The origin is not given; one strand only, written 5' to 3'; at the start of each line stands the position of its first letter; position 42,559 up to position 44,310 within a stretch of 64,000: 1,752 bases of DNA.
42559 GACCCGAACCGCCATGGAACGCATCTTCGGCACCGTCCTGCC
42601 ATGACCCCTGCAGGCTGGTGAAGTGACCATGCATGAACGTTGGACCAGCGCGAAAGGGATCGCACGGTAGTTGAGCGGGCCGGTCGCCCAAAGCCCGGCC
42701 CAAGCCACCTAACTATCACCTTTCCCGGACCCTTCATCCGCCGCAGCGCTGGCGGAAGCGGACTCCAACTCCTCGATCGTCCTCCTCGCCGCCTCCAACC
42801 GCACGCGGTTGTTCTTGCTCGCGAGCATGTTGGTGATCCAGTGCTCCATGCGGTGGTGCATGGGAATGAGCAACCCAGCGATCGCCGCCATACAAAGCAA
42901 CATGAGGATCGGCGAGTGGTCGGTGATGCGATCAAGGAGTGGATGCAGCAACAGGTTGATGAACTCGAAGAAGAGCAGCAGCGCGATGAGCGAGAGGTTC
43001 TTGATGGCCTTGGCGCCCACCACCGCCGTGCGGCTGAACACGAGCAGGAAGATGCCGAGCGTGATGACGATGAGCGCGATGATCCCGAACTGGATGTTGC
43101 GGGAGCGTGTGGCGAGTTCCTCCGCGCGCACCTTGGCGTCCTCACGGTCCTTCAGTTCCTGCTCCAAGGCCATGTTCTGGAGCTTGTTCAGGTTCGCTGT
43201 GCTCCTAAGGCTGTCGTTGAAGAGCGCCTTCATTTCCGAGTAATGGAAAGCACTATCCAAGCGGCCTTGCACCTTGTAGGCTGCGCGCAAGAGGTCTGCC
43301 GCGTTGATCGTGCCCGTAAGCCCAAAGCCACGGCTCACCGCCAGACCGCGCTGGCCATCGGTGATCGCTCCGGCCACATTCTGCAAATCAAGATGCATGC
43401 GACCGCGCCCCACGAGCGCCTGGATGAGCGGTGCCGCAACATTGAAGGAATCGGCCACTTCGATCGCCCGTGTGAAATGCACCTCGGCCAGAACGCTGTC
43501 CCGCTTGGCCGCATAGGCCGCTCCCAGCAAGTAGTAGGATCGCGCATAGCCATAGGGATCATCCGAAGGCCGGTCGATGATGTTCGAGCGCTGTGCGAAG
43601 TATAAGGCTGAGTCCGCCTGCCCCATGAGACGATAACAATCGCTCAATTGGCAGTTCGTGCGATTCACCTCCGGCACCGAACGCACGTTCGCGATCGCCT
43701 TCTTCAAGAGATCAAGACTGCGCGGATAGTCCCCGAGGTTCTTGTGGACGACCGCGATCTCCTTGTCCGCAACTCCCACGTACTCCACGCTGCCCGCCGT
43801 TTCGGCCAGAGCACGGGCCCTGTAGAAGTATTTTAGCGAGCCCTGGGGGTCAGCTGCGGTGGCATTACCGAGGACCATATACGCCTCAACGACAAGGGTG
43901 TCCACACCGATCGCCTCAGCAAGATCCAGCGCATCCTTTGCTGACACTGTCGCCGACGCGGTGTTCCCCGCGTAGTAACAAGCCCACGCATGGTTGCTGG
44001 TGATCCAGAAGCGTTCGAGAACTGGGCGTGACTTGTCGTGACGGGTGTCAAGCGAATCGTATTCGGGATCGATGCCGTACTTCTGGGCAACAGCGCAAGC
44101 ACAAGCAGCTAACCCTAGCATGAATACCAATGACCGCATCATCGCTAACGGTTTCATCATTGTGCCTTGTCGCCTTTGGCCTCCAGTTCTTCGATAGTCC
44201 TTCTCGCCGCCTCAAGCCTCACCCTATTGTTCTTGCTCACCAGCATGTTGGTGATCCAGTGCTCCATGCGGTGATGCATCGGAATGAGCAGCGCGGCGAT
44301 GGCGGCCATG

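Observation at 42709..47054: Tandem triplet of secreted TPR / 3-TM proteins: divergent sensor-like halves fused to a near-identical, apparently homogenised C-terminal membrane module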

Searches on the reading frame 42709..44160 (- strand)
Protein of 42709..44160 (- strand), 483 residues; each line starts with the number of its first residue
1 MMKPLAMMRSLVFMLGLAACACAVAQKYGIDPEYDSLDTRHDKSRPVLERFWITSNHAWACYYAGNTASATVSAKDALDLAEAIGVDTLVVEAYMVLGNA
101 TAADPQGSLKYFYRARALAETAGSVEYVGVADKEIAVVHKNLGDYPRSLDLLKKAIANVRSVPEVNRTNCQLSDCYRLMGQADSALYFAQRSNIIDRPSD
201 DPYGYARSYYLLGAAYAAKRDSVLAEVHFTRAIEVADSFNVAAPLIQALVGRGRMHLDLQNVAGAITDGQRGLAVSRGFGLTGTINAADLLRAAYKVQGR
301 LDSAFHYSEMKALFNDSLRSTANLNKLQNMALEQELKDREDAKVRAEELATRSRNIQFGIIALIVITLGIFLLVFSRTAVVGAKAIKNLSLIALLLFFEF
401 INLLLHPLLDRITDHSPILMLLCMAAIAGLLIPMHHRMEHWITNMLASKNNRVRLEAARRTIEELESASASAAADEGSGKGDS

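Call 4: search_protein_families(library=pfam, proteins=[window:42709-44160:-], max_evalue=1)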
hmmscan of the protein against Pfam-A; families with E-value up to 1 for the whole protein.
window:42709-44160:- (483 aa): 8 families
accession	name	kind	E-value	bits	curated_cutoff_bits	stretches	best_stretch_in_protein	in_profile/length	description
PF13424.12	TPR_12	-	3.3e-12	46.8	30.1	3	166-236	3-75/77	Tetratricopeptide repeat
PF07719.23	TPR_2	-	5.1e-07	29.8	27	1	206-236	1-31/34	Tetratricopeptide repeat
PF00515.34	TPR_1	-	2.2e-05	24.5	27.8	1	206-236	1-31/34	Tetratricopeptide repeat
PF13181.12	TPR_8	-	0.00097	19.6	25.7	0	206-236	1-31/34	Tetratricopeptide repeat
PF17874.7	TPR_MalT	-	0.0019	18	45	1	199-320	73-196/336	MalT-like TPR region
PF12895.13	ANAPC3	-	0.0035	18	27.2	1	172-213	29-70/82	Anaphase-promoting complex, cyclosome, subunit 3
PF07010.17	Endomucin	-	0.093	13.1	26.6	1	330-374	166-209/260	Endomucin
PF13374.12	TPR_10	-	0.17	12.4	27.5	1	135-157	8-30/42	Tetratricopeptide repeat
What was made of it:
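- Checked: Pfam finds only TPR families, all in the N-terminal halves (call 4).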

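Call 5: search_protein_families(library=ncbifam, proteins=[window:42709-44160:-], max_evalue=1)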
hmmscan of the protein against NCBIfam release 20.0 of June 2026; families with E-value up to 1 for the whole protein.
window:42709-44160:- (483 aa): 6 families
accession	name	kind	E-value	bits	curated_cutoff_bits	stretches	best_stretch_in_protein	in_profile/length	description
NF053520.1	HK_Porph_FimS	equivalog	1.1e-05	23.9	600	2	294-389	293-390/618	sensor histidine kinase FimS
NF053617.1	SARPRegAfsRStmc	equivalog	2.3e-05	22.6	1430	1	63-280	715-930/986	SARP-family global regulator AfsR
NF046000.1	MAG1210_fam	subfamily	0.0033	16.2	275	1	306-404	16-119/550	MAG1210 family protein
TIGR00018.1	panC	equivalog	0.085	11.8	212.75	1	341-407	111-175/283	pantoate--beta-alanine ligase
NF047558.1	TPR_END_plus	domain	0.36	10.8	32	0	135-158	5-28/56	TPR end-of-group domain-containing protein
NF002763.0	PRK02833.1-1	equivalog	0.92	9.2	138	0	365-447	36-117/143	phosphate-starvation-inducible protein PsiE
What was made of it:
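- On FimS-type sensor histidine kinase (NF053520): Only about 45 cytoplasmic residues exist (calls 4, 5).
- On SusR-type regulators (NF058541 / PF28559): No HTH family was detected (calls 4, 5).
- On Any described membrane or cytoplasmic domain family (for the C-terminal module): Pfam and NCBIfam give only chance-level hits (E>0.09) on the module (calls 4, 5).
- Closest known: FimS-type TPR sensor histidine kinases of Bacteroidota. Different: There is no DHp/HisKA and no HATPase domain (calls 4, 5).
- Closest known: SusR-type TPR-membrane-HTH regulators. Different: No helix-turn-helix or other DNA-binding domain is detected (calls 4, 5).
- No cytoplasmic output domain exists (calls 4, 5).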

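Call 70: search_protein_families(library=padloc, proteins=[window:42709-44160:-], max_evalue=0.01)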
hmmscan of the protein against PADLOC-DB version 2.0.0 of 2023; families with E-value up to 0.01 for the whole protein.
window:42709-44160:- (483 aa): 2 families
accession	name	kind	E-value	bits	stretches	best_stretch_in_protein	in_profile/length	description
PDLC01171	TPR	-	0.00089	16.4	1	58-195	148-282/504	TPR repeats containing protein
PDLC00008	DruD1|DruD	-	0.0085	13.2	0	171-218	217-264/338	Unknown function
